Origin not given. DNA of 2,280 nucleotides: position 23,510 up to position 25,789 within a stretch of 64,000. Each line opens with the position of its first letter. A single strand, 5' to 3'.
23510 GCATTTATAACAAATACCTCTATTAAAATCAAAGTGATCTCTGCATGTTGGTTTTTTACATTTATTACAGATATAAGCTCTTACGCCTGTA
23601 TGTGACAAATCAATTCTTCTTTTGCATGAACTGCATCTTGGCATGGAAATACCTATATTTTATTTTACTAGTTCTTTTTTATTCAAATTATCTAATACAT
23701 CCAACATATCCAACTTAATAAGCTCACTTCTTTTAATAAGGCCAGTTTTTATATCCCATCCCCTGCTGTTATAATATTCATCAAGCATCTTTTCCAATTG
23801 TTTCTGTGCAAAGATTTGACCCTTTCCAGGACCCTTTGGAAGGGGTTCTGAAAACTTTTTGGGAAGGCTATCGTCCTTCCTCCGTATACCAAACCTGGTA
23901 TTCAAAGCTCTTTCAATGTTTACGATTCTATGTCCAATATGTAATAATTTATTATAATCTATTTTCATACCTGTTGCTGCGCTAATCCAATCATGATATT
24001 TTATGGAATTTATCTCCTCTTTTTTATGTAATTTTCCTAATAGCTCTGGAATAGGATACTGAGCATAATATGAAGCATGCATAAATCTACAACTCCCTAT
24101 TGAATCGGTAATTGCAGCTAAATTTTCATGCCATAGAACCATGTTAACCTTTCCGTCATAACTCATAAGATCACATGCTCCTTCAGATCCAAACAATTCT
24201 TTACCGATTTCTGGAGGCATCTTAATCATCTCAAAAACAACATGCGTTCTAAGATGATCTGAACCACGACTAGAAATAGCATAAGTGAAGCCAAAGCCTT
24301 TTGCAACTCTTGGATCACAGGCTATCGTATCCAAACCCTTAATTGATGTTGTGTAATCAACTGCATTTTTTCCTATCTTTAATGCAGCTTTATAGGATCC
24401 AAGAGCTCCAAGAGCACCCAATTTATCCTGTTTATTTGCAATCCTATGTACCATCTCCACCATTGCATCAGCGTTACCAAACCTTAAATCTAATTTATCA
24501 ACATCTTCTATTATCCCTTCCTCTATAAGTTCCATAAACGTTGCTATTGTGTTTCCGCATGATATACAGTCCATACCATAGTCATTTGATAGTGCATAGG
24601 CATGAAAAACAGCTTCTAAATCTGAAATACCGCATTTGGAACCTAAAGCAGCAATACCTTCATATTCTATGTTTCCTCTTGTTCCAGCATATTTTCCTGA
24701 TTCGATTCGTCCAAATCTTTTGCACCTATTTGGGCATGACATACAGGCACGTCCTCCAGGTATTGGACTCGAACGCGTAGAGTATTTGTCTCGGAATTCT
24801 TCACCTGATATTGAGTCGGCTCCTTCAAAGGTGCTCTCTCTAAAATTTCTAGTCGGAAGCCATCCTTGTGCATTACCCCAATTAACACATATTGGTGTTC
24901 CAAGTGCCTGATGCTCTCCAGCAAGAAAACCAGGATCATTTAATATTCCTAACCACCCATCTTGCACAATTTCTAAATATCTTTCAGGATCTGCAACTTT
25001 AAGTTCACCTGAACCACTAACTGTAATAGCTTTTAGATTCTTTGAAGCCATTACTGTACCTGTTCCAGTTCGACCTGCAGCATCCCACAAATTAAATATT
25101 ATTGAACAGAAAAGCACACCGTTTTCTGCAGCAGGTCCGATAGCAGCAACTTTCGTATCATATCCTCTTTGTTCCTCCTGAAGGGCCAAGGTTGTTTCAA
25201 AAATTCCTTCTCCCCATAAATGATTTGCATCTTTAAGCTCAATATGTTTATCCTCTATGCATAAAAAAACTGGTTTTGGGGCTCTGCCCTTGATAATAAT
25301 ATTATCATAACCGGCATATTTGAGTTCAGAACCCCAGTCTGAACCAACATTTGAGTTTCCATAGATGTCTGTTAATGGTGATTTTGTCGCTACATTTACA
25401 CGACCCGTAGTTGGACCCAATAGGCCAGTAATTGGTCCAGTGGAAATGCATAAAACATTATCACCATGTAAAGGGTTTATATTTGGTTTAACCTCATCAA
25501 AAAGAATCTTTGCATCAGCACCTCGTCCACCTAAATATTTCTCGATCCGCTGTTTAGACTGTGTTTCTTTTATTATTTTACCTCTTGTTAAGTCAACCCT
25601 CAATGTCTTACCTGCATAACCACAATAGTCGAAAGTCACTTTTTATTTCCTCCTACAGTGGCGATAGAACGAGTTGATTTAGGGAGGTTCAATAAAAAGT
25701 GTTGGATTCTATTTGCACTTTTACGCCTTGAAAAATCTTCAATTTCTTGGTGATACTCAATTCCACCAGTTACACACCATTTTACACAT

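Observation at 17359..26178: Candidate AOR-Hdr redox module: polyferredoxin-AOR-ZnF-MoaD-CoA-transferase-HdrA-HdrA/MvhD-HdrD in one operon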

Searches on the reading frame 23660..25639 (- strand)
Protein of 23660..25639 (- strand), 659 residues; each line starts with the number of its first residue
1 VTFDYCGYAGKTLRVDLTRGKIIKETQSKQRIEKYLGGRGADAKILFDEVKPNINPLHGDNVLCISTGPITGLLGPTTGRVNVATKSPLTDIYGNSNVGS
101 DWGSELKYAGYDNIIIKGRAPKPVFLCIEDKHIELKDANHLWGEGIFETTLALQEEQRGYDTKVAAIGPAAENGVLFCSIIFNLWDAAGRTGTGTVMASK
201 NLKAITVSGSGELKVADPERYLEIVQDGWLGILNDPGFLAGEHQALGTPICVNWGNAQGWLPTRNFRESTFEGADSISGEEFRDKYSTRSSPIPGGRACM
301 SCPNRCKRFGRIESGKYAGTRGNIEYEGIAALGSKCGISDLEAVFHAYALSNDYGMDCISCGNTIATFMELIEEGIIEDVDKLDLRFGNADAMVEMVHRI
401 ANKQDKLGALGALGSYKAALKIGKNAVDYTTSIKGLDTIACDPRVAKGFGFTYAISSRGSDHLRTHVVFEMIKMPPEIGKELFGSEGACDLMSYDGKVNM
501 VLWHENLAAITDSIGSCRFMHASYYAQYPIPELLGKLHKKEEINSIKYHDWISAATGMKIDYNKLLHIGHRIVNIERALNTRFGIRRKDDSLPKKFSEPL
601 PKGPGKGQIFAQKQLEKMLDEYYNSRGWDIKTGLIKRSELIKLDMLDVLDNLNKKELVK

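Call 3: search_protein_families(library=pfam, proteins=[window:23660-25639:-], max_evalue=0.001)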
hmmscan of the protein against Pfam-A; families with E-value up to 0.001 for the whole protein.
window:23660-25639:- (659 aa): 2 families
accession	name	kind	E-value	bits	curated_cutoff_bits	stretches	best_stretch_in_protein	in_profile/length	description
PF01314.23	AFOR_C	-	3.2e-114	382.5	27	1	241-644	18-384/385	Aldehyde ferredoxin oxidoreductase, domains 2 & 3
PF02730.20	AFOR_N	-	6.3e-71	238.7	29.8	1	10-209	1-198/199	Aldehyde ferredoxin oxidoreductase, N-terminal domain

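Call 4: search_protein_families(library=ncbifam, proteins=[window:23660-25639:-], max_evalue=0.001)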
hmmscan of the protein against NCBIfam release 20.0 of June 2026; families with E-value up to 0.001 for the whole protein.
window:23660-25639:- (659 aa): 2 families
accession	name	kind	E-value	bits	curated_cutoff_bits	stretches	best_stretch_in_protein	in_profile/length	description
NF007354.0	PRK09849.1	equivalog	2.6e-71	241.2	868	2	5-223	5-221/703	aldehyde ferredoxin oxidoreductase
NF040818.1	GAPOR_Arch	equivalog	2.9e-08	32.5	1300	1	13-173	6-181/654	glyceraldehyde-3-phosphate:ferredoxin oxidoreductase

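Call 5: search_solved_structures(query=window:23660-25639:-, max_evalue=0.00001, show_alignments=1)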
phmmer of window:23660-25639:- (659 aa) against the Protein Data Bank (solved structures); distinct sequences matched with E-value up to 0.00001: 9.
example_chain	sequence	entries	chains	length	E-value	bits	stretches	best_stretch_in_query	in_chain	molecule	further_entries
9mqx_D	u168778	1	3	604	4e-115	389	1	7-649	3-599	Aldehyde:ferredoxin oxidoreductase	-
1aor_A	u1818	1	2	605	3.2e-111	376.1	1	7-643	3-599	ALDEHYDE FERREDOXIN OXIDOREDUCTASE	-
9g7j_A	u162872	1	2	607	6.1e-106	358.6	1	7-644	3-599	Aldehyde ferredoxin oxidoreductase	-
8c0z_A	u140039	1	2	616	9.8e-101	341.4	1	7-629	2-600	Aldehyde:ferredoxin oxidoreductase,tungsten-containing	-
1b25_A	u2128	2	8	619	7.6e-83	282.3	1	7-654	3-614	PROTEIN (FORMALDEHYDE FERREDOXIN OXIDOREDUCTASE) | FORMALDEHYDE FERREDOXIN OXIDOREDUCTASE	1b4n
9q1t_A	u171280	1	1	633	3.1e-80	273.7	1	6-634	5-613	Tungsten-dependent aldehyde oxidoreductase WOR83 from Haloferax volcanii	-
6x1o_A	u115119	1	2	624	2.8e-62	214.3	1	7-468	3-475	Formaldehyde:ferredoxin oxidoreductase wor5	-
6x6u_A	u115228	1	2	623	2.8e-62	214.3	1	7-468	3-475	Formaldehyde:ferredoxin oxidoreductase wor5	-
4z3w_A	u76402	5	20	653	1e-59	205.8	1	9-431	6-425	Benzoyl-CoA reductase, putative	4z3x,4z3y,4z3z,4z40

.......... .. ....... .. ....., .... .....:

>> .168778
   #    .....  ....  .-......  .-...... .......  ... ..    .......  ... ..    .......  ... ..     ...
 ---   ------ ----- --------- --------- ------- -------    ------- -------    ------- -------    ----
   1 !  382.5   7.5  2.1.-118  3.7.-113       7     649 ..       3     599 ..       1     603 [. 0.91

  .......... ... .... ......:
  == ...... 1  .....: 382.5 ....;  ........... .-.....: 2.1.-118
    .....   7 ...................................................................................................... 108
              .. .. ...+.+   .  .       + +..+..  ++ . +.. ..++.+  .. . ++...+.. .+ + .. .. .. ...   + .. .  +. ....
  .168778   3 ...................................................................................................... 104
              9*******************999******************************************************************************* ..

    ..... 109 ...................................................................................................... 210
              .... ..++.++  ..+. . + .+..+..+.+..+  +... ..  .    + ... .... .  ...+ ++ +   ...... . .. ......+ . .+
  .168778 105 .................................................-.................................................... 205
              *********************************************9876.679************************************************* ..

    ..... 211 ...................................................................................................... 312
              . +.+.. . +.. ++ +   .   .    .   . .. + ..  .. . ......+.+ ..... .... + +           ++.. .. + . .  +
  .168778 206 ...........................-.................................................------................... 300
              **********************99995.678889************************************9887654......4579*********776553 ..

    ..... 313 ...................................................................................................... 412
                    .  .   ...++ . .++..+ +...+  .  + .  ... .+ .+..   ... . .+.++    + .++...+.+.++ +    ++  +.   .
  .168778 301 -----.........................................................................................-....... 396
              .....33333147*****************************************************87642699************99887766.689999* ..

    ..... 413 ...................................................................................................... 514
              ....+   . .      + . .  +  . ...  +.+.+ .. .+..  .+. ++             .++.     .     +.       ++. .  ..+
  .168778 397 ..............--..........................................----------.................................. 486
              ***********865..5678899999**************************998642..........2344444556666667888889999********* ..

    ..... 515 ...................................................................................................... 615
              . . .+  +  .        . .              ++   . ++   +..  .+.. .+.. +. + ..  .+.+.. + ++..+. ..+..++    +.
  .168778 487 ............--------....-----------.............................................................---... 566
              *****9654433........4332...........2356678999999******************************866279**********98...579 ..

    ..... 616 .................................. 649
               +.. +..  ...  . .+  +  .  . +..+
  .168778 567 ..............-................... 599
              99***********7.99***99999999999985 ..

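Call 19: find_homologous_proteins(query=window:23660-25639:-, max_evalue=1e-30)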
Query window:23660-25639:- (659 aa): 7697 proteins with E <= 1e-30 among 8000 candidates; the best 120 are listed.
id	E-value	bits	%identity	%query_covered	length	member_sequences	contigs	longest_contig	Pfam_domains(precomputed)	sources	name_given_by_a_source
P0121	0.0e+0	1395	90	100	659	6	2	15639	PF02730.21,PF01314.24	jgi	-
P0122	0.0e+0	1373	88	100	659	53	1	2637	PF02730.21,PF01314.24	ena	-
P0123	0.0e+0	1349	86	100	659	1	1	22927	PF02730.21,PF01314.24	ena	-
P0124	0.0e+0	1345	85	100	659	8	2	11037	PF02730.21,PF01314.24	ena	-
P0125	0.0e+0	1109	72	99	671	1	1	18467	PF02730.21,PF01314.24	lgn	-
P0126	0.0e+0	1105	72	97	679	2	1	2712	PF02730.21,PF01314.24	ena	-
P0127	0.0e+0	1105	71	99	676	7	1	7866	PF02730.21,PF01314.24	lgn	-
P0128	0.0e+0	1101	70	100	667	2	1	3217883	PF02730.21,PF01314.24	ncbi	ncbi:MAG: aldehyde ferredoxin oxidoreductase family protein, partial [Methanomassiliicoccales archae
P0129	0.0e+0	1098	70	100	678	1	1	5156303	PF02730.21,PF01314.24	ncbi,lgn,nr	ncbi:MAG: aldehyde ferredoxin oxidoreductase family protein [Thermoplasmata archaeon]|nr:MAG: aldehy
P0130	0.0e+0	1098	71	99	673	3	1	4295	PF02730.21,PF01314.24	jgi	jgi:aldehyde:ferredoxin oxidoreductase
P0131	0.0e+0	1097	70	100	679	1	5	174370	PF02730.21,PF01314.24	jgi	jgi:aldehyde:ferredoxin oxidoreductase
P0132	0.0e+0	1096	71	99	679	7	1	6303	PF02730.21,PF01314.24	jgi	jgi:aldehyde:ferredoxin oxidoreductase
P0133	0.0e+0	1094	70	100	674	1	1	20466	PF02730.21,PF01314.24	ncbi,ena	-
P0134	0.0e+0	1086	69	100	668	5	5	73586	PF02730.21,PF01314.24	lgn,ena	-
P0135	0.0e+0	1082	70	99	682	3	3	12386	PF02730.21,PF01314.24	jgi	jgi:aldehyde:ferredoxin oxidoreductase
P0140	0.0e+0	1077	69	100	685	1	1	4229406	PF02730.21,PF01314.24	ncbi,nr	ncbi:MAG: aldehyde ferredoxin oxidoreductase family protein [Thermoplasmata archaeon]|nr:MAG: aldehy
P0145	0.0e+0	1034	66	100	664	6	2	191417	PF02730.21,PF01314.24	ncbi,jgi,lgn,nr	ncbi:MAG: hypothetical protein E3J35_10345 [Methanomassiliicoccales archaeon]|nr:MAG: hypothetical p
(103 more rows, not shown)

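Call 21: find_related_loci(query=A1, collection=genome_contigs, flank=10000)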
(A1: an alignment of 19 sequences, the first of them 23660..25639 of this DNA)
Query A1 (659 aa) in genome_contigs; peptide patterns used: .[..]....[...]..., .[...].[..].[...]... (x = any residue, [..] = any of these).
600 stretches matched a pattern (row limit reached: there are more); 599 encode a relative of the query (tblastn E <= 1e-3); the best 80 are kept; 80 distinct loci.
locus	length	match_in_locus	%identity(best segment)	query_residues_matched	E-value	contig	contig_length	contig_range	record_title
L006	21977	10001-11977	90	1-659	0e+0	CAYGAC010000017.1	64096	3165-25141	MAG TPA_asm: uncultured Thermoplasmatales archaeon isolate ERP108616_co1_401 genome assembly, contig: k119_1458260, whol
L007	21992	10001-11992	70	1-658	0e+0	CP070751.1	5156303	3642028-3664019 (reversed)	MAG: Thermoplasmata archaeon isolate bin33 chromosome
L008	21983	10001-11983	66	1-658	0e+0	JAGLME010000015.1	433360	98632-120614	MAG: Thermoplasmata archaeon isolate RS_5_45 ROV157_5.bin.45.fa_15, whole genome shotgun sequence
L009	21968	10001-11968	66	7-658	0e+0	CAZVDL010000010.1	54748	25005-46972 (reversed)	MAG TPA_asm: uncultured Nitrososphaerota archaeon isolate SRP141552_co1_137 genome assembly, contig: NODE_180_length_547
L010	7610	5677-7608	67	8-649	0e+0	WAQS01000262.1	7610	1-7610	MAG: Ferroglobus sp. isolate S146_96 k151_736100, whole genome shotgun sequence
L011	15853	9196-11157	64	7-658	0e+0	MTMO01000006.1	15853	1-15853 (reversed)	MAG: Archaeoglobus sp. JdFR-27 JGI24020J35080_1001066, whole genome shotgun sequence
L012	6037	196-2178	62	2-658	0e+0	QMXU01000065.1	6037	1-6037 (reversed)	MAG: Candidatus Hecatellales archaeon isolate B35_G15 B35_Guay15_scaffold_05361, whole genome shotgun sequence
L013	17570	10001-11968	63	7-658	0e+0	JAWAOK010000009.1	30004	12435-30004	MAG: Candidatus Nezhaarchaeales archaeon isolate SZTDM-1b_201709_bins_4 SZTDM-1b_201709_bins_4_scaffold_9, whole genome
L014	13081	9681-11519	42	8-645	3e-149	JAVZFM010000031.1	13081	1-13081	MAG: Candidatus Bathyarchaeia archaeon isolate DRTY-6_201803_bins_58 DRTY-6_201803_bins_58_scaffold_31, whole genome sho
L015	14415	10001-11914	45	3-656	1e-159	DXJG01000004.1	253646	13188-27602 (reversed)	MAG TPA_asm: Candidatus Baldrarchaeota archaeon isolate MAG_95 contig_3338, whole genome shotgun sequence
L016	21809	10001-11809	41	7-628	2e-141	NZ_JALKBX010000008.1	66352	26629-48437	Natroniella acetigena strain Z-7937 Nacet_8, whole genome shotgun sequence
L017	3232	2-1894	42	7-653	2e-147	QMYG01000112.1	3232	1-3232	MAG: Candidatus Bathyarchaeota archaeon isolate B24_G1 B24_Guay1_scaffold_32248, whole genome shotgun sequence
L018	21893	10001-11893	40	3-654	1e-138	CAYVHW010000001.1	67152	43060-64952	MAG TPA_asm: uncultured Nitrososphaeria archaeon isolate binchicken_co6_540 genome assembly, contig: NODE_189_length_671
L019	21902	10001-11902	39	1-654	4e-136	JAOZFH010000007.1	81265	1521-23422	MAG: Thermoproteota archaeon isolate Aegir_M25_B147 k127_2298830, whole genome shotgun sequence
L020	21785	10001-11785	40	4-628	4e-133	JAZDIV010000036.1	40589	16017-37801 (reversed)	MAG: PVC group bacterium isolate MEGAHIT-group-0.426 k141_6536455, whole genome shotgun sequence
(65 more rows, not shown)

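Call 58: find_encoding_contigs(protein=P0128, flank=10000, max_places=2)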
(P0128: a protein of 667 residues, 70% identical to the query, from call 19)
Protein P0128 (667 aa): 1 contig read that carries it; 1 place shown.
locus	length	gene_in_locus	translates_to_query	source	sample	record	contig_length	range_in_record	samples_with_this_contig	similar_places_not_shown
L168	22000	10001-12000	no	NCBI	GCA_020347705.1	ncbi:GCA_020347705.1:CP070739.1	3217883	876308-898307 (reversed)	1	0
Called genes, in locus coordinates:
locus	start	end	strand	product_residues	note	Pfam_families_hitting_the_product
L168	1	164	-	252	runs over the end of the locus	-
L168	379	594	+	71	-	-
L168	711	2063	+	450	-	PF09250:Prim-Pol, PF08706:D5_N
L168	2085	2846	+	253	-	PF19263:DUF5906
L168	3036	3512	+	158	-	-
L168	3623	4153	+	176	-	PF00589:Phage_integrase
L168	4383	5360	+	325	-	PF00589:Phage_integrase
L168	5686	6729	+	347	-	-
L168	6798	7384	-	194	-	PF09818:ABC_ATPase, PF21117:MRB1590_C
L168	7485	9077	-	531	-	PF05048:NosD, PF13229:Beta_helix, PF13385:Laminin_G_3, PF05048:NosD, PF13229:Beta_helix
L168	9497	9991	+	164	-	PF12797:Fer4_2 (weak), PF12838:Fer4_7 (weak), PF13247:Fer4_11, PF12838:Fer4_7 (weak), PF25160:LdpA_Fe-S-bd (weak), PF12797:Fer4_2 (weak), PF13237:Fer4_10 (weak), PF00037:Fer4, +5 more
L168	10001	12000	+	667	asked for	PF02730:AFOR_N, PF01314:AFOR_C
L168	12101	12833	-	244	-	-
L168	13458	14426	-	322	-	PF08308:PEGA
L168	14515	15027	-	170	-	-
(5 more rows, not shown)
